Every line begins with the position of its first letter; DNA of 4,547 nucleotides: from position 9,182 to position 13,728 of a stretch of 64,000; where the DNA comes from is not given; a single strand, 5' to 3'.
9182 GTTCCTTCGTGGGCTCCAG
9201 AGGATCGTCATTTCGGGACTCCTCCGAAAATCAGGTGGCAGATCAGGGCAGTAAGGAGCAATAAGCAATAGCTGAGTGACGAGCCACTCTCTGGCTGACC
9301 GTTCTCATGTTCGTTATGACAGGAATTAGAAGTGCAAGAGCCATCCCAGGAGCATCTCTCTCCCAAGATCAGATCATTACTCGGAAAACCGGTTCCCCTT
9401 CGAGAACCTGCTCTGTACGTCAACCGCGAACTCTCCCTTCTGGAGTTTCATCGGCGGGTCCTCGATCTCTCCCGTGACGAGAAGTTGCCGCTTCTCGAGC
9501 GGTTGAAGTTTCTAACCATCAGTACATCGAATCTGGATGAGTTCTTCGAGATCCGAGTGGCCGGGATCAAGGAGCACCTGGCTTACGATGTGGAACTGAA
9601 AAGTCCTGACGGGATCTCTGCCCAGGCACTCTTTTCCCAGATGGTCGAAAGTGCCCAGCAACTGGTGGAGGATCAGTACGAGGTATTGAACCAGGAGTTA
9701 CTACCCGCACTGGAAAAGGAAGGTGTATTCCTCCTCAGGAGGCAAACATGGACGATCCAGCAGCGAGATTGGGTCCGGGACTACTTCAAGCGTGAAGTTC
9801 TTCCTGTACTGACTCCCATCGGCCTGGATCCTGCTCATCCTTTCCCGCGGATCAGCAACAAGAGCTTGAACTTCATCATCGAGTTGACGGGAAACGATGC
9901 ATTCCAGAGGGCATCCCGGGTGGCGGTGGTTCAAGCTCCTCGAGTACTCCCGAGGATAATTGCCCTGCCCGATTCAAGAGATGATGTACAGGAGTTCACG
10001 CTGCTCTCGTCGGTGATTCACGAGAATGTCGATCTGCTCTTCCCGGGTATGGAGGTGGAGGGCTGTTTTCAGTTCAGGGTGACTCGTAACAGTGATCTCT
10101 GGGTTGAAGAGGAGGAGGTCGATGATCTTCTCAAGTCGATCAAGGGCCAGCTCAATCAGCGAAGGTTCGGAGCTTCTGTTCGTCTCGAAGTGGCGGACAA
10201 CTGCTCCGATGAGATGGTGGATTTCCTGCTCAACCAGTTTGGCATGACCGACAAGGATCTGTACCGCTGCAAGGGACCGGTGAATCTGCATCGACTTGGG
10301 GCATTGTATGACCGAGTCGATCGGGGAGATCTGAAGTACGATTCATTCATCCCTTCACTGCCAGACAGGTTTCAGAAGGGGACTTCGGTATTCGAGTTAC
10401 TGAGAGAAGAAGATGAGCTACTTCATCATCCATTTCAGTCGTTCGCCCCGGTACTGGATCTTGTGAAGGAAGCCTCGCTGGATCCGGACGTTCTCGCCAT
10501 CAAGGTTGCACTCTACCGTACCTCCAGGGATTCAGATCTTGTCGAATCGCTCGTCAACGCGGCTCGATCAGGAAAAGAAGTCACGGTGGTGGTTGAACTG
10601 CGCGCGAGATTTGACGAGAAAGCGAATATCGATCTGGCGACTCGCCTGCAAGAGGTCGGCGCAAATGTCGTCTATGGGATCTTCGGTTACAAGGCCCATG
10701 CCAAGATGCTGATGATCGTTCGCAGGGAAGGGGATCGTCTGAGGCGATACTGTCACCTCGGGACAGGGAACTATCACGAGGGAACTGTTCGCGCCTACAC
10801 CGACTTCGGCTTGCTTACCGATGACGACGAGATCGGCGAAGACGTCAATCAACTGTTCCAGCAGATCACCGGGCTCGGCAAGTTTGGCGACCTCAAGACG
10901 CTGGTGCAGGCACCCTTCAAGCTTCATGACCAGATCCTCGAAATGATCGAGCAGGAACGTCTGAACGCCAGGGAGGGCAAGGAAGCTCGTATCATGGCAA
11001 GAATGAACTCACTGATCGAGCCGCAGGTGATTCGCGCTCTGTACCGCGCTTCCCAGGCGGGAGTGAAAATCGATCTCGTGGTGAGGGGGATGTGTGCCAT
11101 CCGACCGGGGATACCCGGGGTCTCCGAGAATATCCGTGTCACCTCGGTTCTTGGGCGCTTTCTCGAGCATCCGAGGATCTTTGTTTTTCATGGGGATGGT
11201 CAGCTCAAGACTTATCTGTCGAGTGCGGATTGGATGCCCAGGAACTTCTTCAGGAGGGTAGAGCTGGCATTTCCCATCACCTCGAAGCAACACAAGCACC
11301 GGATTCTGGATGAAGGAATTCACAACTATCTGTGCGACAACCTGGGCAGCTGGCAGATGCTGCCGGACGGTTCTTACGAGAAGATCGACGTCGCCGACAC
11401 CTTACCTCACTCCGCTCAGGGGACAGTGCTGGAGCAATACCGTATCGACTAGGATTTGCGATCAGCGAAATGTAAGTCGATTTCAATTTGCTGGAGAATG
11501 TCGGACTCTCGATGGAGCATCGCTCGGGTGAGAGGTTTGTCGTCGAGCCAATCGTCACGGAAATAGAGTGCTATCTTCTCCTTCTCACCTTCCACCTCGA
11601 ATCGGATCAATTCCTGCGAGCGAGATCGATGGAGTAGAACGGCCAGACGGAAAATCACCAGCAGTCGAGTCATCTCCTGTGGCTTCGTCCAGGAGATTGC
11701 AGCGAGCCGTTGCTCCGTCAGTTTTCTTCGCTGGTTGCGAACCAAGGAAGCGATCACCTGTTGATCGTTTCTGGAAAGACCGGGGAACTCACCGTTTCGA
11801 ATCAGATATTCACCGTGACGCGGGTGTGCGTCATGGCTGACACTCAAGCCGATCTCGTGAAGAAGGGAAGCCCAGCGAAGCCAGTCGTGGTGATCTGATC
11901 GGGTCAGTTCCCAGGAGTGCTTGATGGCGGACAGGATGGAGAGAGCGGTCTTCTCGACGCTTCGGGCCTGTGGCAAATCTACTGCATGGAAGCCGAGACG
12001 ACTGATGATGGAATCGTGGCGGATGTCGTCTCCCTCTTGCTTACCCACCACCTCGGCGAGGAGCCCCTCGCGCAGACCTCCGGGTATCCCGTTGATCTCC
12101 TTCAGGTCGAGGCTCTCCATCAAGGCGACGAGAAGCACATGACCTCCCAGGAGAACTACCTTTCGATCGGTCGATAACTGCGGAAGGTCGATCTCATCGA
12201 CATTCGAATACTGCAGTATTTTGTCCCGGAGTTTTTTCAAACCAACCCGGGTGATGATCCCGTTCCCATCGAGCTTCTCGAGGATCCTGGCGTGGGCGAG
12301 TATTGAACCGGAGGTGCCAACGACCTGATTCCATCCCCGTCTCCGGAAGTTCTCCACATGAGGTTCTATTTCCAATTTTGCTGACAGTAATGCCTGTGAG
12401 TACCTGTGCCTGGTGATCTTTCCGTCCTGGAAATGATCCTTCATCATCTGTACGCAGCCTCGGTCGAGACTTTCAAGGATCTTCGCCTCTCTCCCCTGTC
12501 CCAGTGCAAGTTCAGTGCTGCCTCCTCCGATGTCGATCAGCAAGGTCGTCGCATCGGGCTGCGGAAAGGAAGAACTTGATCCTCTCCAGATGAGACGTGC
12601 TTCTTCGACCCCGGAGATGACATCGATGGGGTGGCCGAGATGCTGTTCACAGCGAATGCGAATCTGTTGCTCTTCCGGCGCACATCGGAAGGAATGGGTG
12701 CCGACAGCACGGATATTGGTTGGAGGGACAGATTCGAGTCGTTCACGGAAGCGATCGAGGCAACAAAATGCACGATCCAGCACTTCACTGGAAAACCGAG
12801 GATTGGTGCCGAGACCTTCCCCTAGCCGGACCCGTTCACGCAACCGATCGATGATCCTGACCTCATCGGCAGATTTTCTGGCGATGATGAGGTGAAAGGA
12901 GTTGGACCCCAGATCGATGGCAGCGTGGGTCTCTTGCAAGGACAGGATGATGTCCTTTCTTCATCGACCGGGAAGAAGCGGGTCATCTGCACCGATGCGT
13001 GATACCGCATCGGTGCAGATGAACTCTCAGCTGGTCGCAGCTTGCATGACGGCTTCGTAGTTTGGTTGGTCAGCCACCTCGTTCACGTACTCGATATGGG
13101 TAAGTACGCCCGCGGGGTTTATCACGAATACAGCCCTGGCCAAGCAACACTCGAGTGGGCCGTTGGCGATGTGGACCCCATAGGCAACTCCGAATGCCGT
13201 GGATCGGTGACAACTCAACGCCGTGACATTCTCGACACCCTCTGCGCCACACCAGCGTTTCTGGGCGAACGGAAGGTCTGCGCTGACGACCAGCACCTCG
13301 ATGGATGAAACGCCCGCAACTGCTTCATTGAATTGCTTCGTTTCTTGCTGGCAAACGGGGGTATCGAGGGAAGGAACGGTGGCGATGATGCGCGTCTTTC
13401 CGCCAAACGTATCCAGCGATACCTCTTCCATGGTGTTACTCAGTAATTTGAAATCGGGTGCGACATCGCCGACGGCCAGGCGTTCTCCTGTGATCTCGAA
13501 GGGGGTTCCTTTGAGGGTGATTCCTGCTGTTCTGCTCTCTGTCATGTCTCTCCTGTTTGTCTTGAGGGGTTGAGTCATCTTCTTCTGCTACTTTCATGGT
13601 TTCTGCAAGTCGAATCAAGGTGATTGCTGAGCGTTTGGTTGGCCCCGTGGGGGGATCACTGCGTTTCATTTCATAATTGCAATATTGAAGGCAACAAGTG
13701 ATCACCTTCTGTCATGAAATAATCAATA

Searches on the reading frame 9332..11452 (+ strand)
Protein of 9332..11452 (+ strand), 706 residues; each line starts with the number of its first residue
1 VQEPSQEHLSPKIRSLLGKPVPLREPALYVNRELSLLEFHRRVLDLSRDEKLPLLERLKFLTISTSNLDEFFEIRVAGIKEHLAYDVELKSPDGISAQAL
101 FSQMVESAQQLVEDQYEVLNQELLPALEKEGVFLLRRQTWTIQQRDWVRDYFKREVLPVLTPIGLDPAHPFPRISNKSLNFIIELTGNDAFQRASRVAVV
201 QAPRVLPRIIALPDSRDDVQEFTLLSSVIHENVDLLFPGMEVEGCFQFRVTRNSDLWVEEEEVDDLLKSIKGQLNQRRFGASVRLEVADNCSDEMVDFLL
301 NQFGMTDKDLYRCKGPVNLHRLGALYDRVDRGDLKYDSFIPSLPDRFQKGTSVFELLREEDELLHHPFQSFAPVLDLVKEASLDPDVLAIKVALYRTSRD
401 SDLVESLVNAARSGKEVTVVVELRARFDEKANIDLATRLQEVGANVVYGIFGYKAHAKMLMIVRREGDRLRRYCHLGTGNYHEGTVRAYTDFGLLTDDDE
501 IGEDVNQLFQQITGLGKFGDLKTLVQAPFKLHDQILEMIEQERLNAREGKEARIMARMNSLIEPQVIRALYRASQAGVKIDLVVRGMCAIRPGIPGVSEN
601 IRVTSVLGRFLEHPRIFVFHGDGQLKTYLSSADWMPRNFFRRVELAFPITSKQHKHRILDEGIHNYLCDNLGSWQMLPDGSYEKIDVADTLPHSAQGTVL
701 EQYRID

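Call 47: search_protein_families(library=pfam, proteins=[window:9332-11452:+], max_evalue=0.00001)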
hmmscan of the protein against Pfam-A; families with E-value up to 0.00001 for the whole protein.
window:9332-11452:+ (706 aa): 5 families
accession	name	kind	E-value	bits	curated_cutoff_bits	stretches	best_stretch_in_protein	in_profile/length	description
PF17941.7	PP_kinase_C_1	-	4.5e-70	235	25.7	1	352-515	1-164/167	Polyphosphate kinase C-terminal domain 1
PF02503.22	PP_kinase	-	4.1e-65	219.4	31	1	143-323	1-181/183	Polyphosphate kinase middle domain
PF13090.12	PP_kinase_C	-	3e-61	206.3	25.8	1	524-696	1-172/172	Polyphosphate kinase C-terminal domain 2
PF13089.11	PP_kinase_N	-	3.4e-34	117.8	23.8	1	29-134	1-106/107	Polyphosphate kinase N-terminal domain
PF13091.12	PLDc_2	-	4.1e-10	40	27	1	390-512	12-131/132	PLD-like domain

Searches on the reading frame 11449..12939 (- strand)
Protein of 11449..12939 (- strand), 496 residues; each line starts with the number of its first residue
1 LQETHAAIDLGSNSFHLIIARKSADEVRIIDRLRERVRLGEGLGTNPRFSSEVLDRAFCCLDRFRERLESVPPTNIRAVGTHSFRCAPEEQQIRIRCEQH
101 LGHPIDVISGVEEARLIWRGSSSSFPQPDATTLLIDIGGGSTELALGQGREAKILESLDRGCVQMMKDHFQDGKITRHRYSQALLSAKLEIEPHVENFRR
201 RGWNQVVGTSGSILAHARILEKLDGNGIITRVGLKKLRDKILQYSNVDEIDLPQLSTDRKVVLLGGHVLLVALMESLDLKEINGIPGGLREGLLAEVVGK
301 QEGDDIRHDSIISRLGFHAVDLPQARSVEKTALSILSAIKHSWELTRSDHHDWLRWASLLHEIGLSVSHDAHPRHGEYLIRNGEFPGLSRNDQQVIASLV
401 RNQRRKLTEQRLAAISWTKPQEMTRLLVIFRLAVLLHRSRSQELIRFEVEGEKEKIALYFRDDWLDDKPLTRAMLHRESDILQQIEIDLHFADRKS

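Call 47: search_protein_families(library=pfam, proteins=[window:11449-12939:-], max_evalue=0.00001)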
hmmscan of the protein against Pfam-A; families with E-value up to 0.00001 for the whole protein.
window:11449-12939:- (496 aa): 2 families
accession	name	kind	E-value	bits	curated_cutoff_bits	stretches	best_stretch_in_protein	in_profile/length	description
PF02541.22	Ppx-GppA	-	5.8e-62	210.1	27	1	18-299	1-283/285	Ppx/GppA phosphatase family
PF21447.3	Ppx-GppA_III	-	6.5e-43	147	27.3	1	306-478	1-176/177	Ppx/GppA phosphatase, domain III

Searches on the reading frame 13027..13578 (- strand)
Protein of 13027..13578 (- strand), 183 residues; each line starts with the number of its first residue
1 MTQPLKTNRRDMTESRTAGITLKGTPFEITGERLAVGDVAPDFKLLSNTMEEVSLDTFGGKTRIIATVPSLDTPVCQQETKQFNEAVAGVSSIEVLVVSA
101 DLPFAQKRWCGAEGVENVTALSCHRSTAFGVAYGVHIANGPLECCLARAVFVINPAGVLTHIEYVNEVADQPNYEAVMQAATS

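Call 47: search_protein_families(library=pfam, proteins=[window:13027-13578:-], max_evalue=0.00001)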
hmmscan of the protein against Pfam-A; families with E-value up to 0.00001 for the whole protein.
window:13027-13578:- (183 aa): 2 families
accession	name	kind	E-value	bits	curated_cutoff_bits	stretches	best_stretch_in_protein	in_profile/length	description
PF08534.16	Redoxin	-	1.6e-23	83.6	26.6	1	36-177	2-147/148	Redoxin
PF00578.27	AhpC-TSA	-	2.3e-17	63.6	26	1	36-161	1-123/124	AhpC/TSA family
